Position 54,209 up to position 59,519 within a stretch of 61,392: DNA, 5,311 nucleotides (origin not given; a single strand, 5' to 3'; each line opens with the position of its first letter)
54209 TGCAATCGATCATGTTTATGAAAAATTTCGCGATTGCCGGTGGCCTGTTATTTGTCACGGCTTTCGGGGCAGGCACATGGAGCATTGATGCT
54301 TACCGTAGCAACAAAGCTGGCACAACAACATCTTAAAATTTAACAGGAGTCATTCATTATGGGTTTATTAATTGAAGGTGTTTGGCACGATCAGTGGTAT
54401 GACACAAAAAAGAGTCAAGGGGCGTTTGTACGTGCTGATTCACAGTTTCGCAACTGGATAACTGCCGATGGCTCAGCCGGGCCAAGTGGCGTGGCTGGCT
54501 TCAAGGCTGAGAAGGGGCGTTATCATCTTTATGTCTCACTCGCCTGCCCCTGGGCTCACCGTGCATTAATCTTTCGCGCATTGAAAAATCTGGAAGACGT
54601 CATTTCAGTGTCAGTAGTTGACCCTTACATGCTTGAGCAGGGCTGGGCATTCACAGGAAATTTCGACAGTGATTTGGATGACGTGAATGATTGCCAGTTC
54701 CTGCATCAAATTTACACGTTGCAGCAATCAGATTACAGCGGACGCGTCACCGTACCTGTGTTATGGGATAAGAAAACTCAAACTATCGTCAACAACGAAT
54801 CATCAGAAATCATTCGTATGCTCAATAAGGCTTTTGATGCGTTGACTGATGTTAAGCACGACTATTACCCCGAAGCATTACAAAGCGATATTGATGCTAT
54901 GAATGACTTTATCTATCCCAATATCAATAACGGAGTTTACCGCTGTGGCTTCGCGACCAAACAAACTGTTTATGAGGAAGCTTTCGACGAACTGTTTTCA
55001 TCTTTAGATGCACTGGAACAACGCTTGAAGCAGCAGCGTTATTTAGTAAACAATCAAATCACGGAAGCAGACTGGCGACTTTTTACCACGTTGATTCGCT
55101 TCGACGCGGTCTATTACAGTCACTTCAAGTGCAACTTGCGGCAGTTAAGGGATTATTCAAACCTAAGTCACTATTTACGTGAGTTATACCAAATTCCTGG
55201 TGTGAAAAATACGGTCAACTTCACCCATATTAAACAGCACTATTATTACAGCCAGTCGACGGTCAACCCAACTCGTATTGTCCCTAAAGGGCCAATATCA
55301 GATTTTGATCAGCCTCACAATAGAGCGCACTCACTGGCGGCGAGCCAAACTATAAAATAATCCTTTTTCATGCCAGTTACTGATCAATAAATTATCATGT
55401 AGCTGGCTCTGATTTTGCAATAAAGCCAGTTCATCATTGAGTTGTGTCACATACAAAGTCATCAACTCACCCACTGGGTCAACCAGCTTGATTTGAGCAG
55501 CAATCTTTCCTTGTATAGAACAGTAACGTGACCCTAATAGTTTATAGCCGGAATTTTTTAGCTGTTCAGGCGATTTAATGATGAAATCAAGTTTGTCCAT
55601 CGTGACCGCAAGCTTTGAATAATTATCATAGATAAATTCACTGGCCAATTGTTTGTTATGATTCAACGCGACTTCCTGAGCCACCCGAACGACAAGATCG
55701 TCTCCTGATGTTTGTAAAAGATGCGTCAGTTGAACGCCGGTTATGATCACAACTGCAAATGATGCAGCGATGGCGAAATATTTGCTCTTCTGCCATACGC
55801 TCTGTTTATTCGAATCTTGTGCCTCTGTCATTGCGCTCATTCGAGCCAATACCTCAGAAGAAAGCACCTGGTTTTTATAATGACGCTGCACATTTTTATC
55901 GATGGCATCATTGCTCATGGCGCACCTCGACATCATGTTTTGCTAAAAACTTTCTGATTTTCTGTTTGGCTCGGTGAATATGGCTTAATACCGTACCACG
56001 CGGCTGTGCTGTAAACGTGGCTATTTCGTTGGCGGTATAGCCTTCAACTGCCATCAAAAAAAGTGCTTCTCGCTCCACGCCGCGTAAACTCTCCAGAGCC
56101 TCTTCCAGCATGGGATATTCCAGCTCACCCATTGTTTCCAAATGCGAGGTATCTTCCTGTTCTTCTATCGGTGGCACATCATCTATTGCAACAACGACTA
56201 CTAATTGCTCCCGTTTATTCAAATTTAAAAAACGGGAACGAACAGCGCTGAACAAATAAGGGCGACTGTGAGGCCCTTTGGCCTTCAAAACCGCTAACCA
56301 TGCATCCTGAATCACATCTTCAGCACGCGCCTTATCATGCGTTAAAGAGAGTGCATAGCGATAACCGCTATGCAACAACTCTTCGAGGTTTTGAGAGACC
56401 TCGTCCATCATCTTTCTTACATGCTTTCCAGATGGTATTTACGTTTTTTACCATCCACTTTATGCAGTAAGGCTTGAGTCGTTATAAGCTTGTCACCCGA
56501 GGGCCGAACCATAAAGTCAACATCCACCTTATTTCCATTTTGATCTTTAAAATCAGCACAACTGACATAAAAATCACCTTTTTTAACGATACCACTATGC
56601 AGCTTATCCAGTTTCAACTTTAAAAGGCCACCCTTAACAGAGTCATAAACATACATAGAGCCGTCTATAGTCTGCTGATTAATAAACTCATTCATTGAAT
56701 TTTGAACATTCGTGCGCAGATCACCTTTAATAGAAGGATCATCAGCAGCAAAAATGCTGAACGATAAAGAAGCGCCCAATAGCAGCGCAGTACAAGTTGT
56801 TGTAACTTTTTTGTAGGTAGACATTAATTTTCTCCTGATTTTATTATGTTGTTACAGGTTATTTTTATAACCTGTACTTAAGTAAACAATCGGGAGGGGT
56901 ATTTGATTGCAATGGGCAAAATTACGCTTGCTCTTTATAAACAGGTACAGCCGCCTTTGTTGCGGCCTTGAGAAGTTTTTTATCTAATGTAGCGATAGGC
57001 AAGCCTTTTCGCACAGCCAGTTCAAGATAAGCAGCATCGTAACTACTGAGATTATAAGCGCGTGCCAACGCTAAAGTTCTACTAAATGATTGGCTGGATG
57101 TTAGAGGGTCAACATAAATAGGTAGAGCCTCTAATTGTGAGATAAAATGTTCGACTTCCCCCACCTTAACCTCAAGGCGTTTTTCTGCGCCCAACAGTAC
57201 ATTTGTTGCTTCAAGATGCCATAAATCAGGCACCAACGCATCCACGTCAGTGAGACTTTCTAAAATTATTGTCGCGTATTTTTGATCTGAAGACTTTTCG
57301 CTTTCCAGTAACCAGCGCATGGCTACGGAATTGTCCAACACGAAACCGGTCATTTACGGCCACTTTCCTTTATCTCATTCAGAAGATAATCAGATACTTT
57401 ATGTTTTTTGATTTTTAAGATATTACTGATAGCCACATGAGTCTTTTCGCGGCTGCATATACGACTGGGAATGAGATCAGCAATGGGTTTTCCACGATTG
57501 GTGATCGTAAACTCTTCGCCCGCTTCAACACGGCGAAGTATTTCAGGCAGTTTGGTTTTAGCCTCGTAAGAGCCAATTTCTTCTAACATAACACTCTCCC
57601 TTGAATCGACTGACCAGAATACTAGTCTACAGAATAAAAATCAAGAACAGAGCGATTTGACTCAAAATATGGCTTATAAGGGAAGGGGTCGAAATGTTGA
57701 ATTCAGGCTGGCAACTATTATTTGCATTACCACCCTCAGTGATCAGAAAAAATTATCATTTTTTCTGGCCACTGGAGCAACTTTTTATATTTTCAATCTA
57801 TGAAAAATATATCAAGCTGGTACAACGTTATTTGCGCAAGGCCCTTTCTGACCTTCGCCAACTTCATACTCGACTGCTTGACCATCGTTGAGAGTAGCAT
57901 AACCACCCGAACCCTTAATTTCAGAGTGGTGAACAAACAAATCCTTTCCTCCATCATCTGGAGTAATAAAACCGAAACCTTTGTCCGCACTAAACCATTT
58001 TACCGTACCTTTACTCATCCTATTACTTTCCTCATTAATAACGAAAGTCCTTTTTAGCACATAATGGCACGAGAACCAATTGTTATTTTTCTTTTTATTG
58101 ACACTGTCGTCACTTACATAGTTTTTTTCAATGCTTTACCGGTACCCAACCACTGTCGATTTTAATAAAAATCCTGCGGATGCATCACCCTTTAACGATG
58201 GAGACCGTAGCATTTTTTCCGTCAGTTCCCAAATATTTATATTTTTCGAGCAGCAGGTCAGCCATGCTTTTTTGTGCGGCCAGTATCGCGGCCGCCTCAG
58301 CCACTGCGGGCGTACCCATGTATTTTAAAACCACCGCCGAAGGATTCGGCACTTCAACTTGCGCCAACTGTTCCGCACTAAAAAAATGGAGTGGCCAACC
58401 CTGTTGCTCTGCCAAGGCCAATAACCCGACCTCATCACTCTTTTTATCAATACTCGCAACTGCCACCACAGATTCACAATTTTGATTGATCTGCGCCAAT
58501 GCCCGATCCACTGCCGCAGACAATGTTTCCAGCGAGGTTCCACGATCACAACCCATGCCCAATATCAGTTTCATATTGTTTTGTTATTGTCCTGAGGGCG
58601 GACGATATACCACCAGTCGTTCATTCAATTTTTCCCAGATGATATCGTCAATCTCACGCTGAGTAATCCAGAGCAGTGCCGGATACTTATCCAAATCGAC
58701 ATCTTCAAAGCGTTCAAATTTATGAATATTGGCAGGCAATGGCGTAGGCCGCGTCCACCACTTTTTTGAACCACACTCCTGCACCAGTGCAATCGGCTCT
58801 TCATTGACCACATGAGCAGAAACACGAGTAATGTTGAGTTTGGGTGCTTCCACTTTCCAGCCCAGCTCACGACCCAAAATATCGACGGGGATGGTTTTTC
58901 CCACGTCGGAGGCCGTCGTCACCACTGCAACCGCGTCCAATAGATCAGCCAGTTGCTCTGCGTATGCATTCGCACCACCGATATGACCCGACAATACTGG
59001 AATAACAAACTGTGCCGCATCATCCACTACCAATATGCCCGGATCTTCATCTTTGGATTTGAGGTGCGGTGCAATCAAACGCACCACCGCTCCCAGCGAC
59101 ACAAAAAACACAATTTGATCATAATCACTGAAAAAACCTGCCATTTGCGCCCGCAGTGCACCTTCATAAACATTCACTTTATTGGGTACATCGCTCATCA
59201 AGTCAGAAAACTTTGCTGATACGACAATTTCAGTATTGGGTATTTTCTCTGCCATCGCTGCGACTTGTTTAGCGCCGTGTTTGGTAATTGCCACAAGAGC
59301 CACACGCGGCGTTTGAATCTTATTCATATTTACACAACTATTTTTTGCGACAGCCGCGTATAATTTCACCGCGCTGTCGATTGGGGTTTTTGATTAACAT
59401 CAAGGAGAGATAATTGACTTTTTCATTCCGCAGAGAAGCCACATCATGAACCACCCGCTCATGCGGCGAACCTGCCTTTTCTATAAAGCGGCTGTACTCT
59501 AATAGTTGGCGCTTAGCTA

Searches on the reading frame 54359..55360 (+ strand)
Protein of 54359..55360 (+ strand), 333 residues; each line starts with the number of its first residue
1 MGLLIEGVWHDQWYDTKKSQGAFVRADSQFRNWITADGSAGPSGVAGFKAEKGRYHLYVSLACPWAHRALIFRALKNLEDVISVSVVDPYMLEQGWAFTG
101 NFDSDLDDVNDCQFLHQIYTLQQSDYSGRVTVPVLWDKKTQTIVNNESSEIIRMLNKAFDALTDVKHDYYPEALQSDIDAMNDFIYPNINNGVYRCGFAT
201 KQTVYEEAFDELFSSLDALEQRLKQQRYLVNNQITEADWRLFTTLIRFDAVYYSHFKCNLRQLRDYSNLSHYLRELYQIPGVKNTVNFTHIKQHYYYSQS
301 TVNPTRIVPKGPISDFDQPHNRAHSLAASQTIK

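Call 64: search_protein_families(library=pfam, proteins=[window:54359-55360:+], max_evalue=0.001)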
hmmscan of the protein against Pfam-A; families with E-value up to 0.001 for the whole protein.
window:54359-55360:+ (333 aa): 5 families
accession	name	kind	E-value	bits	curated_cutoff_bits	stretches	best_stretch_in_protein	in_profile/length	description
PF13410.11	GST_C_2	-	4.1e-16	59.3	24.9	1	203-274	2-68/69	Glutathione S-transferase, C-terminal domain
PF13409.12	GST_N_2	-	1.3e-13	51.8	25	1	62-157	1-69/70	Glutathione S-transferase, N-terminal domain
PF00043.30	GST_C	-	1.1e-07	32.4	20.7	1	198-278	17-91/93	Glutathione S-transferase, C-terminal domain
PF14497.11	GST_C_3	-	6.1e-05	23.6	21.6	1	214-283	33-98/104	Glutathione S-transferase, C-terminal domain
PF13417.12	GST_N_3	-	0.00081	20.1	22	0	125-160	40-72/75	Glutathione S-transferase, N-terminal domain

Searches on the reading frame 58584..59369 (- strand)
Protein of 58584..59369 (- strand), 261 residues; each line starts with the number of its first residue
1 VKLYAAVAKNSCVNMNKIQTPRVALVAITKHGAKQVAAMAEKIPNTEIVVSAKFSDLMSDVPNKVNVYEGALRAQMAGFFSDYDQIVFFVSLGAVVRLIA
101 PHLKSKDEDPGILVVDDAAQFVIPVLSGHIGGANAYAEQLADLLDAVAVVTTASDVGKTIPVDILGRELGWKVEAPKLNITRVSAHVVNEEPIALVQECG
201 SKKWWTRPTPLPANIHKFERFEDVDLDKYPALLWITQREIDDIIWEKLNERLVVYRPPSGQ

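Call 64: search_protein_families(library=pfam, proteins=[window:58584-59369:-], max_evalue=0.001)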
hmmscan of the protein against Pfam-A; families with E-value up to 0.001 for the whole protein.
window:58584-59369:- (261 aa): 2 families
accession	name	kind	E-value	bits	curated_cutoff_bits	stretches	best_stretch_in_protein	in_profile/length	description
PF11760.13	CbiG_N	-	1e-32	112.4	25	1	77-155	4-82/82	Cobalamin synthesis G N-terminal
PF11761.13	CbiG_mid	-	8.9e-14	51.9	22.7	1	161-257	2-88/88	Cobalamin biosynthesis central region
